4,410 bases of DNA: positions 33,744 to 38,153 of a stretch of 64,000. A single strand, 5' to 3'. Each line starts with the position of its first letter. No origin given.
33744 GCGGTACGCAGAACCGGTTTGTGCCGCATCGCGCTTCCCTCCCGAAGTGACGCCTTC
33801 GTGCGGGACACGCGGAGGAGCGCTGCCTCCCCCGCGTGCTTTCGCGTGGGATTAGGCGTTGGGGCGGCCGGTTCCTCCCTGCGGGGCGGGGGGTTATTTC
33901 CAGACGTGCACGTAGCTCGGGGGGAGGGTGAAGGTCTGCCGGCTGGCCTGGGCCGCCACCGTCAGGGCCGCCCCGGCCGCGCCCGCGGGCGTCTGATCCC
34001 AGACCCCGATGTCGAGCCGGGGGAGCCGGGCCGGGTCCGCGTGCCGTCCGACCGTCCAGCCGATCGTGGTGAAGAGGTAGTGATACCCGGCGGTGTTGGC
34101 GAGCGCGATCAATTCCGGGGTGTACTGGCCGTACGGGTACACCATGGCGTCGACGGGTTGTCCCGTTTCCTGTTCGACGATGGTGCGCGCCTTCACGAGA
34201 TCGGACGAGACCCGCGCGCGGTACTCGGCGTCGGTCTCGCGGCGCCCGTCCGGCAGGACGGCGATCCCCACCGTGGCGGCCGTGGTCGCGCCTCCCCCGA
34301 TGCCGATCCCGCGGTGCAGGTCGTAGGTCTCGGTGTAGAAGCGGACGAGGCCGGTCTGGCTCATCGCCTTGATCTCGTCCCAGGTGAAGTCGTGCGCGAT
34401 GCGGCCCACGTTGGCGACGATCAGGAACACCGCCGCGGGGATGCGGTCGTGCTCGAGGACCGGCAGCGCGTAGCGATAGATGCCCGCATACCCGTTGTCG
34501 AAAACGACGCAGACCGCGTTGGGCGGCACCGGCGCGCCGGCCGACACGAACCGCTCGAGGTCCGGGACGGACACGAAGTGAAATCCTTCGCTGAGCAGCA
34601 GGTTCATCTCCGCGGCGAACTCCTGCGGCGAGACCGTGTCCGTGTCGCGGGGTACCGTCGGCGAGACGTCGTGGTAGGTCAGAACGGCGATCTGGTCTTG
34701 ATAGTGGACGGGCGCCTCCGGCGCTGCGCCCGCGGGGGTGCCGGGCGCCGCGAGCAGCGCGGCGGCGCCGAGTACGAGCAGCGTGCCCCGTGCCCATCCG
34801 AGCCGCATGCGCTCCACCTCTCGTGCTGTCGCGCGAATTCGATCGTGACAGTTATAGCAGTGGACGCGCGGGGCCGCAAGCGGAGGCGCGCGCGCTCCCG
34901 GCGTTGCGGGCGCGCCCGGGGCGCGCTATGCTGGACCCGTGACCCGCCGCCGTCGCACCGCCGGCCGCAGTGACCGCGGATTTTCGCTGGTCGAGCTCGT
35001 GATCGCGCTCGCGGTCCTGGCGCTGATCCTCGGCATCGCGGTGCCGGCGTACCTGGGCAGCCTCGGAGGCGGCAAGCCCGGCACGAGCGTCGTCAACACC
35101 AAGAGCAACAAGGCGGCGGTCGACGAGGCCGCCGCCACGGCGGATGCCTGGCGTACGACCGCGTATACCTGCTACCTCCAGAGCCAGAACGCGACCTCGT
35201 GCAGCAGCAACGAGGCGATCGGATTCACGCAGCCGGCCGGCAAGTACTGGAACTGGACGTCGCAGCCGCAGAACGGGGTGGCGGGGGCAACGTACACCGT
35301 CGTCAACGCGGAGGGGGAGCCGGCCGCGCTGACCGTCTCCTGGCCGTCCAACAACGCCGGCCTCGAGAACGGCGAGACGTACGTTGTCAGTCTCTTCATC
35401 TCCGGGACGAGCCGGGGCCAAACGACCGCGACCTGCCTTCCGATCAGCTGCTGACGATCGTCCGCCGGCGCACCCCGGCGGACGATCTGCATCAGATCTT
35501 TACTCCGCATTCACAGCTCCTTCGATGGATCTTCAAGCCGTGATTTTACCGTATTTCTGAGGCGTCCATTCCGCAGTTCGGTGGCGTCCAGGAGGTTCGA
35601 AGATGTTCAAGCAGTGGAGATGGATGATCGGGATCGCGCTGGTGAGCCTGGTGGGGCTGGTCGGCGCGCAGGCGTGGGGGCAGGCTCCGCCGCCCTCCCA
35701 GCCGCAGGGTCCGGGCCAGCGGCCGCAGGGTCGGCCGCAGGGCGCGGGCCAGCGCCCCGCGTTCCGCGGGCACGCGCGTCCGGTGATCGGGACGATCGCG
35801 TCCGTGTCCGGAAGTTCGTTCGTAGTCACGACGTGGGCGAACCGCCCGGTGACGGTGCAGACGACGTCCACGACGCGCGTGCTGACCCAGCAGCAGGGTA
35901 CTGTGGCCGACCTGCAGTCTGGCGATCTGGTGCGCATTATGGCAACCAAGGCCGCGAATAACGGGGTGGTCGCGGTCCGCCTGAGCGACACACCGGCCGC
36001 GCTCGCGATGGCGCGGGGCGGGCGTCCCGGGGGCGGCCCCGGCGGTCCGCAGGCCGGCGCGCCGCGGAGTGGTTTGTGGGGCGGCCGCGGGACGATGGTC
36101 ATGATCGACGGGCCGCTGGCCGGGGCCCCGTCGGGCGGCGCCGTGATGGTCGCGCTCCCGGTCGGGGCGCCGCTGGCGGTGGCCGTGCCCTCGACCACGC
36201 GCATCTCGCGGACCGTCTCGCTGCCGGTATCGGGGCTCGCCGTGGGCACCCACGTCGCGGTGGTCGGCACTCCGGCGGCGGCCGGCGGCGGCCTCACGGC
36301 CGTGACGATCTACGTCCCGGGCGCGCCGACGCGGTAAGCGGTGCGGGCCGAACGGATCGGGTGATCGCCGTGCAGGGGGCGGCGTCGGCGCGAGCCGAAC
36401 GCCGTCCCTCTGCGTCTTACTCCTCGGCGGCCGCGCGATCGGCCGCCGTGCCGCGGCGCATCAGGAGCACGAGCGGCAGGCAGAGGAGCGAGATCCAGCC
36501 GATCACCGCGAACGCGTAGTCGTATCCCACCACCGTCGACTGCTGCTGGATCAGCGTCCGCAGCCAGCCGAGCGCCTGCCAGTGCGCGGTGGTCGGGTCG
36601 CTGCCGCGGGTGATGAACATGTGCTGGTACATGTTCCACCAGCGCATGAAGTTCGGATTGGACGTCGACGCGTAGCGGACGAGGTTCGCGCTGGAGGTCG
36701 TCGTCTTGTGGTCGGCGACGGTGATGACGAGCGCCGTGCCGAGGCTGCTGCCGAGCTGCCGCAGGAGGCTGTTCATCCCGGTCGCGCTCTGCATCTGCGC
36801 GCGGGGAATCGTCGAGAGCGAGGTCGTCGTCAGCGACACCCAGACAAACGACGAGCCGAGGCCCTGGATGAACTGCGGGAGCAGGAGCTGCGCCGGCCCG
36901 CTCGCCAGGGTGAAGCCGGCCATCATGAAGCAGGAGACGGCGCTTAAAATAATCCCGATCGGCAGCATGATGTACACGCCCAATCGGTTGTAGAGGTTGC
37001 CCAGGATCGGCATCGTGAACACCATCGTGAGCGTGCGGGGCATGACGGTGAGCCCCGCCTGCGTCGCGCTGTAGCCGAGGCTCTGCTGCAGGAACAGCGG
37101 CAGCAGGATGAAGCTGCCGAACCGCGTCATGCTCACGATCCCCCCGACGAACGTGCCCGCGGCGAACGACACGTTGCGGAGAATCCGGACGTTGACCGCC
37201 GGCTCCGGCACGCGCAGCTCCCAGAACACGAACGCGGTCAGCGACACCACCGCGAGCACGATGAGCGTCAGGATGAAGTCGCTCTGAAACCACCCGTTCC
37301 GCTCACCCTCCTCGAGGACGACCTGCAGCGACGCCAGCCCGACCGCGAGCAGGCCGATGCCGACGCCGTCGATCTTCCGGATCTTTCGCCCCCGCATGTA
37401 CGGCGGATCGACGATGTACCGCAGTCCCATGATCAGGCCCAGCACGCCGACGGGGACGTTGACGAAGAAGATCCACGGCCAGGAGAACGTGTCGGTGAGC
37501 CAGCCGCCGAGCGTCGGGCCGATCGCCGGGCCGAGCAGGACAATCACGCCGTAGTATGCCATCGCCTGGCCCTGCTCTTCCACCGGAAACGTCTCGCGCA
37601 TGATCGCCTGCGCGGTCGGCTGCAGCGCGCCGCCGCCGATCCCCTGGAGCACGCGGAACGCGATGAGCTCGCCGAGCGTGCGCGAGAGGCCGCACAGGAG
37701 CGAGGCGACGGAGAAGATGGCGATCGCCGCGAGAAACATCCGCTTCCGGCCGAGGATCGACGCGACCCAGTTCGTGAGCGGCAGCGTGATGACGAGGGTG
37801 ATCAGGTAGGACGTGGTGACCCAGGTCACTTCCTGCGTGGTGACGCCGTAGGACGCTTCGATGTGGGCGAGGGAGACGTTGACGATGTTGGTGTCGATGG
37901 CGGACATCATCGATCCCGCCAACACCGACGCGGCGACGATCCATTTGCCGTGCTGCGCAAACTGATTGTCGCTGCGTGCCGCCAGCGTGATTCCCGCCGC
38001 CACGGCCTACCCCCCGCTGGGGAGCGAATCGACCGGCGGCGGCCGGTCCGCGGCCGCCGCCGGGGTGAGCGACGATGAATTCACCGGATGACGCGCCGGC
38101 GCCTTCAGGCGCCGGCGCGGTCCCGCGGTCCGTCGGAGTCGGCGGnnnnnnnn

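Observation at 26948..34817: Unusual catabolic operon: sugar-type ABC importer + M81/MlrC peptidase + creatininase-family amidohydrolase + DegT aminotransferase (+ secreted CE4 deacetylase upstream)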

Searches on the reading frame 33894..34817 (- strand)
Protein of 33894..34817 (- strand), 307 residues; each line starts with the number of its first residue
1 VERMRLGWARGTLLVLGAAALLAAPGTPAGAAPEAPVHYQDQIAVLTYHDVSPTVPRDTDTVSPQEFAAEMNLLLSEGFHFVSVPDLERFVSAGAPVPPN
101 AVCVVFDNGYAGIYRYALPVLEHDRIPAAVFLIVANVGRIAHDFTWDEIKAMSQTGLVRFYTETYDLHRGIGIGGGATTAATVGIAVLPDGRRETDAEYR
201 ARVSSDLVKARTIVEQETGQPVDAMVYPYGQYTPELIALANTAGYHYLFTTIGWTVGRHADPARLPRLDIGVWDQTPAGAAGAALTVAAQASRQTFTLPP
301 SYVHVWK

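Call 5: search_protein_families(library=pfam, proteins=[window:33894-34817:-])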
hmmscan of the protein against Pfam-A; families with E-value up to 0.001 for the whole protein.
window:33894-34817:- (307 aa): 1 family
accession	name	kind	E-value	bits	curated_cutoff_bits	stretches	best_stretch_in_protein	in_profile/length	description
PF01522.26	Polysacc_deac_1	-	3.4e-16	59.8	23.1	1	97-247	4-123/124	Polysaccharide deacetylase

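Call 6: search_protein_families(library=ncbifam, proteins=[window:33894-34817:-])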
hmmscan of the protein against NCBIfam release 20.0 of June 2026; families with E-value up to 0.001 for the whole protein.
window:33894-34817:- (307 aa): 4 families
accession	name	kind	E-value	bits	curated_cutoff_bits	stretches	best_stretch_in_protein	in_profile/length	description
TIGR03938.2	deacetyl_PgaB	equivalog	1e-38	133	321.9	1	42-251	2-231/621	poly-beta-1,6-N-acetyl-D-glucosamine N-deacetylase PgaB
NF011177.0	PRK14582.1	equivalog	4.5e-24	84.7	923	1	39-270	45-292/671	poly-beta-1,6-N-acetyl-D-glucosamine N-deacetylase PgaB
TIGR03933.1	PIA_icaB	equivalog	3.1e-18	66.2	248.35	2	61-168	34-144/245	intercellular adhesin biosynthesis polysaccharide N-deacetylase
NF011176.0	PRK14581.1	equivalog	2.3e-16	59.1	1091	1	39-270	45-292/673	poly-beta-1,6-N-acetyl-D-glucosamine N-deacetylase PgaB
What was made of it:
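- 33894..34808 (-): Secreted CE4 (PgaB/IcaB-like) polysaccharide-deacetylase homologue. It is co-directional with the unit but not a conserved member. The PgaB model scores 133 bits against a cut-off of 322 (calls 5, 6).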

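Call 26: search_solved_structures(query=window:33894-34817:-, max_evalue=0.01)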
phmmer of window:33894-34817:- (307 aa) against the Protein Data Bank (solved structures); distinct sequences matched with E-value up to 0.01: 7.
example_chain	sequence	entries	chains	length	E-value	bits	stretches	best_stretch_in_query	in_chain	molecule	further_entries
5bu6_A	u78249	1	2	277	8.4e-22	81.1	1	44-244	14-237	BpsB (PgaB), Poly-beta-1,6-N-acetyl-D-glucosamine N-deacetylase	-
4wcj_A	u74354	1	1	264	8.6e-22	81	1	23-270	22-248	Polysaccharide deacetylase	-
4u10_A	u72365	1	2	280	5.1e-19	71.9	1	41-250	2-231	Poly-beta-1,6-N-acetyl-D-glucosamine N-deacetylase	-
3vus_A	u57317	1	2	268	6.3e-14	55.2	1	67-252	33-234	Poly-beta-1,6-N-acetyl-D-glucosamine N-deacetylase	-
4f9d_A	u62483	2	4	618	7.6e-13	51.6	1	68-252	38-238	Poly-beta-1,6-N-acetyl-D-glucosamine N-deacetylase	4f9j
6dq3_A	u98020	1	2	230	1.9e-06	30.6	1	42-158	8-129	Polysaccharide deacetylase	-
4v33_A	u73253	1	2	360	0.0035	19.9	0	35-164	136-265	POLYSACCHARIDE DEACETYLASE-LIKE PROTEIN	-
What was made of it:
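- The CE4 protein resembles PgaB and IcaB (calls 6, 26).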

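Call 77: search_solved_structures(query=window:33894-34808:-, max_evalue=1e-15, show_alignments=2)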
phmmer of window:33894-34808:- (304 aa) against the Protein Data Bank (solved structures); distinct sequences matched with E-value up to 1e-15: 3.
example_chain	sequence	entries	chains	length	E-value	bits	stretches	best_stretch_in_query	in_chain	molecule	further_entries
5bu6_A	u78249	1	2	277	8.1e-22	81.1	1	41-241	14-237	BpsB (PgaB), Poly-beta-1,6-N-acetyl-D-glucosamine N-deacetylase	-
4wcj_A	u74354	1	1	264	8.3e-22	81.1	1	20-267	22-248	Polysaccharide deacetylase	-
4u10_A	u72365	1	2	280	4.9e-19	72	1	38-247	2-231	Poly-beta-1,6-N-acetyl-D-glucosamine N-deacetylase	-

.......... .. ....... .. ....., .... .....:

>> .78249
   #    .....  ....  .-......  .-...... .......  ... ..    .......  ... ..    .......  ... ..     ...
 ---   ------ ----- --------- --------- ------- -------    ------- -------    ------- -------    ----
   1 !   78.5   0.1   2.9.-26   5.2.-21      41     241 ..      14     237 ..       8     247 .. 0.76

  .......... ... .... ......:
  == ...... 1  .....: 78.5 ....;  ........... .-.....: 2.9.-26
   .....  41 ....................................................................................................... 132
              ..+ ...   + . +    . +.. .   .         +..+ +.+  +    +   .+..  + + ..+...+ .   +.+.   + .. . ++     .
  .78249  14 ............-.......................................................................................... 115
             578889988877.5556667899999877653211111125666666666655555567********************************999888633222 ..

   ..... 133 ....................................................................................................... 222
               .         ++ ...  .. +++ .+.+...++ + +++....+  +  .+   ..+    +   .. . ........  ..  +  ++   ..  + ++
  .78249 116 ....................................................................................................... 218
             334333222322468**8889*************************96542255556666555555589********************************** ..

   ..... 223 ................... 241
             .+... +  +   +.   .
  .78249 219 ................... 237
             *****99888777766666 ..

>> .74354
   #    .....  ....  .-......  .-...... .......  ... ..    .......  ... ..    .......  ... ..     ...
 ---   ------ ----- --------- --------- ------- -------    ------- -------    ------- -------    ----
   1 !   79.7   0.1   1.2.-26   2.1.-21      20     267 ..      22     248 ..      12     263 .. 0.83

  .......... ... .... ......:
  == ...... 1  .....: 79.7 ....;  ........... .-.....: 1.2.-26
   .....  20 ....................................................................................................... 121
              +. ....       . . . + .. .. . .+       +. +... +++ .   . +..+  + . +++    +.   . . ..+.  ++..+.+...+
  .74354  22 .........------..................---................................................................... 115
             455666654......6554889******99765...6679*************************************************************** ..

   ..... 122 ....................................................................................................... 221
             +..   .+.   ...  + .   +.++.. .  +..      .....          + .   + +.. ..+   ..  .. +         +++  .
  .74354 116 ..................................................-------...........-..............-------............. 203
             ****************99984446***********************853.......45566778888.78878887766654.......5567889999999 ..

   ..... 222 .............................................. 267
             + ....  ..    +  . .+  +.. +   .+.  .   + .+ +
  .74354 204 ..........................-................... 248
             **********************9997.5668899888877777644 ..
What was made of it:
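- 33894..34808 (-): FDNG replaces FDDG, and TETYDLH replaces the first-His motif of BpsB and IcaB (call 77).
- On CE4 polysaccharide deacetylase: FDNG replaces FDDG, and Glu replaces the first His, in alignments to 5bu6 and 4wcj (call 77).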

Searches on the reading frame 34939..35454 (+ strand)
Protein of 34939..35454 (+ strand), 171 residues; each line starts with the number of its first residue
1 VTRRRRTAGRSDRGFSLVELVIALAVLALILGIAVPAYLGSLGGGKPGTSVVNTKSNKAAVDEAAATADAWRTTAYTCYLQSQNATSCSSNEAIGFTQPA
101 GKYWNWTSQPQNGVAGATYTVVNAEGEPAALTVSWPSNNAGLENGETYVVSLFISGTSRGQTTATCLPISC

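Call 5: search_protein_families(library=pfam, proteins=[window:34939-35454:+])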
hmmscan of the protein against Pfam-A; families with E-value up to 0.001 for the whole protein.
window:34939-35454:+ (171 aa): 1 family
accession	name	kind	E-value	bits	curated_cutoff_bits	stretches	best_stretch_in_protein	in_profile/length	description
PF07963.17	N_methyl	-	1.8e-07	30.8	21.2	1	10-34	2-26/27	Prokaryotic N-terminal methylation motif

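Call 6: search_protein_families(library=ncbifam, proteins=[window:34939-35454:+])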
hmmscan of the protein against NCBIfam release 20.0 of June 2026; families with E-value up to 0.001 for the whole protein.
window:34939-35454:+ (171 aa): 4 families
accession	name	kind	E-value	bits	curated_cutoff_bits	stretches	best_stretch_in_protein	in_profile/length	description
TIGR02532.1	IV_pilin_GFxxxE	domain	7.7e-07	28.7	16.3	1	13-35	2-24/24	prepilin-type N-terminal cleavage/methylation domain-containing protein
NF007862.0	PRK10574.1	equivalog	3e-06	27.4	138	1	12-93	4-71/145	prepilin peptidase-dependent pilin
NF041013.1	T4P_ComGE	equivalog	0.00036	20.6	49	1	13-37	4-28/83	competence type IV pilus minor pilin ComGE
NF047828.1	T3SSXpsI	equivalog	0.00067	19.7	150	0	13-46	2-31/132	type II secretion system protein XpsI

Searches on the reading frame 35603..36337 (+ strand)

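Call 5: search_protein_families(library=pfam, proteins=[window:35603-36337:+])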
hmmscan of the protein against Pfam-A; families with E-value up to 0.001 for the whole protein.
window:35603-36337:+ (244 aa): 1 family
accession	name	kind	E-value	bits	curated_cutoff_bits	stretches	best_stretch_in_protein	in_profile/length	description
PF18914.6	DUF5666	-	1.9e-08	34.9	27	1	63-126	2-58/60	Domain of unknown function (DUF5666)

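Call 6: search_protein_families(library=ncbifam, proteins=[window:35603-36337:+])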
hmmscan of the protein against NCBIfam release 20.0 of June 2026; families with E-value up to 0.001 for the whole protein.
window:35603-36337:+ (244 aa): 0 families

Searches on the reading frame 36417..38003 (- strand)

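Call 5: search_protein_families(library=pfam, proteins=[window:36417-38003:-])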
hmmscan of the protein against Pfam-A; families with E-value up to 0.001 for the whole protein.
window:36417-38003:- (528 aa): 4 families
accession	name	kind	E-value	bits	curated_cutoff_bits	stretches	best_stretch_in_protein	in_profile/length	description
PF07690.21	MFS_1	-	4.9e-59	200.4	33.4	1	28-423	2-347/347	Major Facilitator Superfamily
PF00083.30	Sugar_tr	-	7e-12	45.4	22.3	1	49-194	38-189/452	Sugar (and other) transporter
PF12832.13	MFS_1_like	-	1.9e-10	40.8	25.2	2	38-180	232-372/373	MFS_1 like family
PF05977.19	MFS_3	-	0.00086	18.3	27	1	27-183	15-176/524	Transmembrane secretion effector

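Call 6: search_protein_families(library=ncbifam, proteins=[window:36417-38003:-])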
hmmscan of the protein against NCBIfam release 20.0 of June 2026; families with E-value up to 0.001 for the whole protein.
window:36417-38003:- (528 aa): 50 families (the best 25 are shown)
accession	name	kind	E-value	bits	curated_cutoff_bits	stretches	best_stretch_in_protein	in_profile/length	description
TIGR00711.1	efflux_EmrB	subfamily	2.8e-121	405.6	230.2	1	23-512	3-482/485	DHA2 family efflux MFS transporter permease subunit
NF000391.1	EmrB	exception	9.6e-87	291.7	925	1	24-516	14-496/501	multidrug efflux MFS transporter permease subunit EmrB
NF007799.0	PRK10504.1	subfamily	2.2e-54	185.1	426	1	20-426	12-409/471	multidrug transporter subunit MdtD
NF000025.1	MFS_efflux_tcmA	exception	3.3e-47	161.4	999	1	21-525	25-525/538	tetracenomycin C efflux MFS transporter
NF000095.1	tet_MFS_OtrB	exception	2.6e-44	151.7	999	1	22-430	25-437/563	oxytetracycline resistance efflux MFS transporter OtrB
NF000060.1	MFS_efflux_LmrB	exception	2.5e-41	142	800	1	22-429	18-422/479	lincomycin efflux MFS transporter Lmr(B)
NF000009.1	tet_MFS_Tcr3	exception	2.5e-39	135.2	1000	1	18-429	26-441/512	tetracycline efflux MFS transporter Tcr3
NF040895.2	MFS_effux_SdrM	equivalog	2.2e-35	122.6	550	1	22-438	7-412/441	multidrug efflux MFS transporter SdrM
NF011571.1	PRK14995.1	subfamily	2.1e-31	109.2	701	1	20-426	4-407/493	SmvA family efflux MFS transporter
NF000089.1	qac_MFS_AB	exception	1.8e-30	106.2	900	1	18-427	15-422/514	QacA/B family quaternary ammonium compound efflux MFS transporter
TIGR00710.1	efflux_Bcr_CflA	subfamily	1.3e-29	103.9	200.9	2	31-192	14-175/385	Bcr/CflA family efflux MFS transporter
NF012180.1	tet_MFS_43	exception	1.9e-29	103.1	999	1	18-438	17-435/484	tetracycline efflux MFS transporter Tet(43)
NF000031.1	MFS_efflux_LmrA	exception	6.1e-29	101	850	1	12-429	21-436/484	lincomycin efflux MFS transporter Lmr(A)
NF012169.0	qepA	equivalog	5.6e-28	97.8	1075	1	11-429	10-421/511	fluoroquinolone efflux MFS transporter QepA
NF012185.0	tet_MFS_L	exception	5.6e-27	94.8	925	1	23-412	17-388/457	tetracycline efflux MFS transporter Tet(L)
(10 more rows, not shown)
